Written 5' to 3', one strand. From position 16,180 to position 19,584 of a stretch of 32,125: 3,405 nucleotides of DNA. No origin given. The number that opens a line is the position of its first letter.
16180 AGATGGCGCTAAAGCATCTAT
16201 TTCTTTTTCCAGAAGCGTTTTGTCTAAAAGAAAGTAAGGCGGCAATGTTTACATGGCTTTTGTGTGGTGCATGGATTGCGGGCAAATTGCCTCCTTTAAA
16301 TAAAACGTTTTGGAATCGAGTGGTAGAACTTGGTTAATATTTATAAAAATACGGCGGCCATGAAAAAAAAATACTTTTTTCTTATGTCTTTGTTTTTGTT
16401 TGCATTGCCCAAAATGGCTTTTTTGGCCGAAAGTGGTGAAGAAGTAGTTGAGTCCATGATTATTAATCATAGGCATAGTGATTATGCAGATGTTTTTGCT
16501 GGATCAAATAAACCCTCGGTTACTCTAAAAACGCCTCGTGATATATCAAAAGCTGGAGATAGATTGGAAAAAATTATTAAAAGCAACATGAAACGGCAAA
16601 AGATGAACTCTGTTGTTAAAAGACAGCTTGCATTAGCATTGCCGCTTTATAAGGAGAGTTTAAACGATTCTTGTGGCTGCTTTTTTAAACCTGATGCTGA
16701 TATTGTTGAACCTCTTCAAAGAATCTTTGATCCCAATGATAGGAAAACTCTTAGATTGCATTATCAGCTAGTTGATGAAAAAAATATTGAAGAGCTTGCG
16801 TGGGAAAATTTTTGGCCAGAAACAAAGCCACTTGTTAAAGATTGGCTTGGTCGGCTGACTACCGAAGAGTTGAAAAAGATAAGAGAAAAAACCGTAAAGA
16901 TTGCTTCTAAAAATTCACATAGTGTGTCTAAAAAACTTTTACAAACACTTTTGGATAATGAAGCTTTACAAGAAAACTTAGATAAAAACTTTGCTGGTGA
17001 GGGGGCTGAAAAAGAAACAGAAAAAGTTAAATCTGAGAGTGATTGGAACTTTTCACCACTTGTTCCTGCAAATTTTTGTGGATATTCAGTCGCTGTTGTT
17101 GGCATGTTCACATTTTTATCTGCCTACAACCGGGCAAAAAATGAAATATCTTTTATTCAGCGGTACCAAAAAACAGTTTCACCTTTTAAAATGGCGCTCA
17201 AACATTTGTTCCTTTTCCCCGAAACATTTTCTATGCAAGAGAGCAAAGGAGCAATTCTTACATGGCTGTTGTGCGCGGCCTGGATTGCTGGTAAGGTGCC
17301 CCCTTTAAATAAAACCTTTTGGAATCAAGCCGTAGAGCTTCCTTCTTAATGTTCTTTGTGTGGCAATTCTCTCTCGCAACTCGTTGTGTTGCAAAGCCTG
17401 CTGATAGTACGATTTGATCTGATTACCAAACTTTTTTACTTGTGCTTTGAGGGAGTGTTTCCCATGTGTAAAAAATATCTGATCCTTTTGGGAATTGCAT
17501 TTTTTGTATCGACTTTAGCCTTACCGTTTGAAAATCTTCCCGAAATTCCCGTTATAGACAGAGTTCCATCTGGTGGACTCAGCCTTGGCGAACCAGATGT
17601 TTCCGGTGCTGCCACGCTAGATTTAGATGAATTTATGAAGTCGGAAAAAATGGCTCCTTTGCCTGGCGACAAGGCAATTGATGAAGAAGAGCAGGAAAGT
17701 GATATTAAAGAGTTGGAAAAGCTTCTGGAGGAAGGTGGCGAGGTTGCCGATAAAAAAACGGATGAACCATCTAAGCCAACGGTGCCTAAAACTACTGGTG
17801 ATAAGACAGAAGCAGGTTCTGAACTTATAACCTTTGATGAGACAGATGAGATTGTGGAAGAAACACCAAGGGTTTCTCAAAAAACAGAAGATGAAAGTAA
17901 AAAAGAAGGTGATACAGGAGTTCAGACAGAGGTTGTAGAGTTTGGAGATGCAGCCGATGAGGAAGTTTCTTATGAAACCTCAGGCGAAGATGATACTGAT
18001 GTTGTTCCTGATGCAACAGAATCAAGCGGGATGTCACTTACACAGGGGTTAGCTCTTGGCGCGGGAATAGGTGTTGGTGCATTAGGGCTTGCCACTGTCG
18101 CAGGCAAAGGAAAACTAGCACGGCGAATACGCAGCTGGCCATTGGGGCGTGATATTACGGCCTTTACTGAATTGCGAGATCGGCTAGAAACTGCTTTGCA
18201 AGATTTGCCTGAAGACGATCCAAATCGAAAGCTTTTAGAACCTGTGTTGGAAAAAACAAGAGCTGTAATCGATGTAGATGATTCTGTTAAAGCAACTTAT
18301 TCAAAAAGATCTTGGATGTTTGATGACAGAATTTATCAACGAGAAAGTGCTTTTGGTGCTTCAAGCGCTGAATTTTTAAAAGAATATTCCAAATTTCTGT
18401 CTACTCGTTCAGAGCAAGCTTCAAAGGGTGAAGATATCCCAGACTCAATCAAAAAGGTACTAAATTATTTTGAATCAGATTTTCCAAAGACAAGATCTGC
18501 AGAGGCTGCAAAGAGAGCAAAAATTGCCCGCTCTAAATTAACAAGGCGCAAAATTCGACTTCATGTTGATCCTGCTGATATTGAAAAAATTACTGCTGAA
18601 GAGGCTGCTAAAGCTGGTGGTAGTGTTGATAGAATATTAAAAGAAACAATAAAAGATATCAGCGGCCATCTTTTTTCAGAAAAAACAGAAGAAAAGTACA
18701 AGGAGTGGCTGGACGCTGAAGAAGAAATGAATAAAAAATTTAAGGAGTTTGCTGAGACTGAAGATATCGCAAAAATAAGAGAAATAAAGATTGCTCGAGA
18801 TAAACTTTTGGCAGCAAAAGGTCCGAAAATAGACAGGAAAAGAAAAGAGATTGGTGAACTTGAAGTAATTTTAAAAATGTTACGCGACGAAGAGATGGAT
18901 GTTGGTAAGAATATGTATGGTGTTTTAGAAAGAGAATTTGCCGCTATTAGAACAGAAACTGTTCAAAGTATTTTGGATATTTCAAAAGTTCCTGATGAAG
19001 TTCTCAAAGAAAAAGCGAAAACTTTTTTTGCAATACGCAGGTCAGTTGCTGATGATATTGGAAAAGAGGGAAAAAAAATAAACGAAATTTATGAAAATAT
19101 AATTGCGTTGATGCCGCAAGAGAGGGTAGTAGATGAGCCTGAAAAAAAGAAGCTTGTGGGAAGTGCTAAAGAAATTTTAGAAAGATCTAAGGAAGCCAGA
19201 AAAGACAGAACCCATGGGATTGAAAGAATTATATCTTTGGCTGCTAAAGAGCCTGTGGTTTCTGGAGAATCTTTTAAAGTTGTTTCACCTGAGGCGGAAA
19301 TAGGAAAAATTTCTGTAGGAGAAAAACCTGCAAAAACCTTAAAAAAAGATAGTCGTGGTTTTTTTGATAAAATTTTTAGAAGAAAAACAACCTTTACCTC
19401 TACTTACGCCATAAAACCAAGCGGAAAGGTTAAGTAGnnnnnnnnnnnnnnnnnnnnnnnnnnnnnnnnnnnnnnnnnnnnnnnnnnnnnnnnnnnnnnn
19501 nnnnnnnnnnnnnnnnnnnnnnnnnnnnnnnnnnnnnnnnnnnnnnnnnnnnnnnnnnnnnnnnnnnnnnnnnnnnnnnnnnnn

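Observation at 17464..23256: Three consecutive genes with one unusual blueprint: signal peptide, acidic region, glycine-zipper TM, long basic/charged tail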

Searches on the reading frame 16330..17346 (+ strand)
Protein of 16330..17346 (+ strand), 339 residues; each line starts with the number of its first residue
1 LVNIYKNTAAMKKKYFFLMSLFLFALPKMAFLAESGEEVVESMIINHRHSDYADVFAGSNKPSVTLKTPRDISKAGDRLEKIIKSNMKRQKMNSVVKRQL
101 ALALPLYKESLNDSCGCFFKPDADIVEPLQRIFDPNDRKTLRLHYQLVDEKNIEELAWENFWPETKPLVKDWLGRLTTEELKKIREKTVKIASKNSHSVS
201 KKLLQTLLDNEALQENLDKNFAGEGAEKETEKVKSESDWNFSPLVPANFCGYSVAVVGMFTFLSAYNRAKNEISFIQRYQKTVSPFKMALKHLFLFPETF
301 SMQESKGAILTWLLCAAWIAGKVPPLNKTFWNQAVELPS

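Call 4: search_protein_families(library=pfam, proteins=[window:16330-17346:+], max_evalue=0.1)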
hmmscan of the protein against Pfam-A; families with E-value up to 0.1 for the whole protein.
window:16330-17346:+ (339 aa): 0 families

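Call 25: find_related_loci(query=A1, collection=metagenome_contigs, flank=10000)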
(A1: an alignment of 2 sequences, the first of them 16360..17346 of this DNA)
Query A1 (329 aa) in metagenome_contigs; peptide patterns used: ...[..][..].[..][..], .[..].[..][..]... (x = any residue, [..] = any of these).
600 stretches matched a pattern, but none encodes a relative of the query by tblastn (E <= 1e-3).

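Call 30: search_protein_families(library=ncbifam, proteins=[window:16360-17346:+], max_evalue=0.1)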
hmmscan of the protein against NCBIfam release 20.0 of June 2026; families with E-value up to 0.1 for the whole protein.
window:16360-17346:+ (329 aa): 0 families

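Call 66: search_protein_families(library=phrogs, proteins=[window:16360-17346:+], max_evalue=0.01)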
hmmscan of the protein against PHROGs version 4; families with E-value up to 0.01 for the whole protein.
window:16360-17346:+ (329 aa): 0 families

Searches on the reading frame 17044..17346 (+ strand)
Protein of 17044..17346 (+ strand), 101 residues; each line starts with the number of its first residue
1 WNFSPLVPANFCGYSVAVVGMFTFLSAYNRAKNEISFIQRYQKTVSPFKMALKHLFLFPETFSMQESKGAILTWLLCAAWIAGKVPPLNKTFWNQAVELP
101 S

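Call 41: find_related_loci(query=A2, collection=metagenome_contigs, flank=10000)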
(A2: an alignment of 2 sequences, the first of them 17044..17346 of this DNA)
Query A2 (101 aa) in metagenome_contigs; peptide patterns used: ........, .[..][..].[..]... (x = any residue, [..] = any of these).
161 stretches matched a pattern, but none encodes a relative of the query by tblastn (E <= 1e-3).

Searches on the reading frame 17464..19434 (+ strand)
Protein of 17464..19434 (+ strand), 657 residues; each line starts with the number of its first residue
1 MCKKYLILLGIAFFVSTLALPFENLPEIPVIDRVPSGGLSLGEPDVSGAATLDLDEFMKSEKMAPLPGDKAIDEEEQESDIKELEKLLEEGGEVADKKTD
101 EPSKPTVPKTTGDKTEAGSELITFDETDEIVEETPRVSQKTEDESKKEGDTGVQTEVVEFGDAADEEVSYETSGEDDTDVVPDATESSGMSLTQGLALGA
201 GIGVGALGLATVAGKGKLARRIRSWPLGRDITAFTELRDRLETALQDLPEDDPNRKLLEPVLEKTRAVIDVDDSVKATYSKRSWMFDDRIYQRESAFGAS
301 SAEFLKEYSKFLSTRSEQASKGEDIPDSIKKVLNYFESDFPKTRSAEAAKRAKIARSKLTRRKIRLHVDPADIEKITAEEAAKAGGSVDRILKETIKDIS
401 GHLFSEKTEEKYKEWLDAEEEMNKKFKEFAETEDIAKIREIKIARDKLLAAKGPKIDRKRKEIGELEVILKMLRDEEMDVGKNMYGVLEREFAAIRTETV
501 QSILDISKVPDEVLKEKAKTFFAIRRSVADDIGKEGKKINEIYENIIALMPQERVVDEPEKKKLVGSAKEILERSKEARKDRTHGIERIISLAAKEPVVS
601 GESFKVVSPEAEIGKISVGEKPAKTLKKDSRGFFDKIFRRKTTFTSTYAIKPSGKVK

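Call 4: search_protein_families(library=pfam, proteins=[window:17464-19434:+], max_evalue=0.1)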
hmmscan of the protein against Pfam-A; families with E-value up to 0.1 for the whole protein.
window:17464-19434:+ (657 aa): 1 family
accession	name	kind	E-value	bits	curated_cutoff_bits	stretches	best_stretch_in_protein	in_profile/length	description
PF11827.13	DUF3347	-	0.056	14.7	25.5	1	392-440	27-72/93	Protein of unknown function (DUF3347)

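Call 13: find_homologous_proteins(query=window:17464-19434:+, max_evalue=0.01)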
Query window:17464-19434:+ (657 aa): 1 proteins with E <= 0.01 among 8000 candidates.
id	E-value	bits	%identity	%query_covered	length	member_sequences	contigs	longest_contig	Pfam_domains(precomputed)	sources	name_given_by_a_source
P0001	0.0e+0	1371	100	99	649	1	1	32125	-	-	-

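Call 30: search_protein_families(library=ncbifam, proteins=[window:17464-19434:+], max_evalue=0.1)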
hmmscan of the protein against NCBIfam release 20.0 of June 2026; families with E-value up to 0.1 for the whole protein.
window:17464-19434:+ (657 aa): 0 families

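Call 38: predict_structure(protein=window:17464-19434:+)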
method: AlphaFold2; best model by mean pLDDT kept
length: 657 residues; sequences in the alignment: 1
mean_pLDDT: 41.9   pTM: 0.22
mean pLDDT of the five models: 41.9, 41.4, 38.6, 36.8, 33.4
residues with pLDDT >= 90: 0; 70-90: 39; 50-70: 120; < 50: 498
segments of 3 or more residues with pLDDT < 50: 1-4, 6-10, 16-73, 91-230, 275-302, 315-322, 329-409, 429-438, 448-450, 452-461, 476-510, 549-556, 581-657
pLDDT, mean of each block of 10 residues (from residue 1): 43 42 31 29 32 40 34 51 64 35 30 29 28 28 27 31 32 32 30 33 29 31 31 73 84 82 74 49 33 37 52 49 49 40 34 35 31 37 39 44 41 57 52 43 48 42 51 49 45 41 37 54 50 53 53 46 59 52 43 33 26 29 33 35 28 31
secondary structure, 60 per line:
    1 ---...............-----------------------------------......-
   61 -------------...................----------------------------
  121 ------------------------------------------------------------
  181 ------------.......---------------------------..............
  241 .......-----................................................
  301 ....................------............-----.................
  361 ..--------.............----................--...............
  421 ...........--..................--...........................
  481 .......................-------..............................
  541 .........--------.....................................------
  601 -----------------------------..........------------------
elements in order (helices of 4 or more, strands of 3 or more residues): H4-18 H54-59 H74-92 H193-199 H227-247 H253-320 H327-338 H344-362 H371-383 H388-403 H406-431 H434-451 H454-503 H511-549 H558-594 H630-639

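Call 66: search_protein_families(library=phrogs, proteins=[window:17464-19434:+], max_evalue=0.01)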
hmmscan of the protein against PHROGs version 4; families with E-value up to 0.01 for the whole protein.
window:17464-19434:+ (657 aa): 0 families

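Call 80: find_related_loci(query=window:17464-19434:+, collection=viral_contigs, flank=5000)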
Query window:17464-19434:+ (657 aa) in viral_contigs; peptide patterns used: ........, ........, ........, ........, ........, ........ (x = any residue, [..] = any of these).
7 stretches matched a pattern, but none encodes a relative of the query by tblastn (E <= 1e-3).

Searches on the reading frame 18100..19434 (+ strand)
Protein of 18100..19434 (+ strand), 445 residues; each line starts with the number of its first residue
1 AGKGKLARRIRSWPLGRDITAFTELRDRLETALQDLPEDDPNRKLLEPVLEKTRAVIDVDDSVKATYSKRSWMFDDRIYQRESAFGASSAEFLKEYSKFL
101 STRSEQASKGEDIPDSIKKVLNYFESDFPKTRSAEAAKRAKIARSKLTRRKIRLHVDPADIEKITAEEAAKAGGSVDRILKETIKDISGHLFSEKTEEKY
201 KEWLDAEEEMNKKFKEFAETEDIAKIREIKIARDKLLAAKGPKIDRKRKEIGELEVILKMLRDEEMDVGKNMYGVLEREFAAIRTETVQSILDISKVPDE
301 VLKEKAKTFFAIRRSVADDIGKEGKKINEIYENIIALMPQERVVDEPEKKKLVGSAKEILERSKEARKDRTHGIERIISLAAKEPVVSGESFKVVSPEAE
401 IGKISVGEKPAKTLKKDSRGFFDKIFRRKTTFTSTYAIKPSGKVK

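Call 35: search_solved_structures(query=window:18100-19434:+, max_evalue=1)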
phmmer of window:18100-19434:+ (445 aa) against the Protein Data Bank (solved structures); distinct sequences matched with E-value up to 1: 1.
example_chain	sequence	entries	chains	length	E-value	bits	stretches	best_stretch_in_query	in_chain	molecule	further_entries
8j8p_R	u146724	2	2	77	0.45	12.8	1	203-256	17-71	RTF1-like protein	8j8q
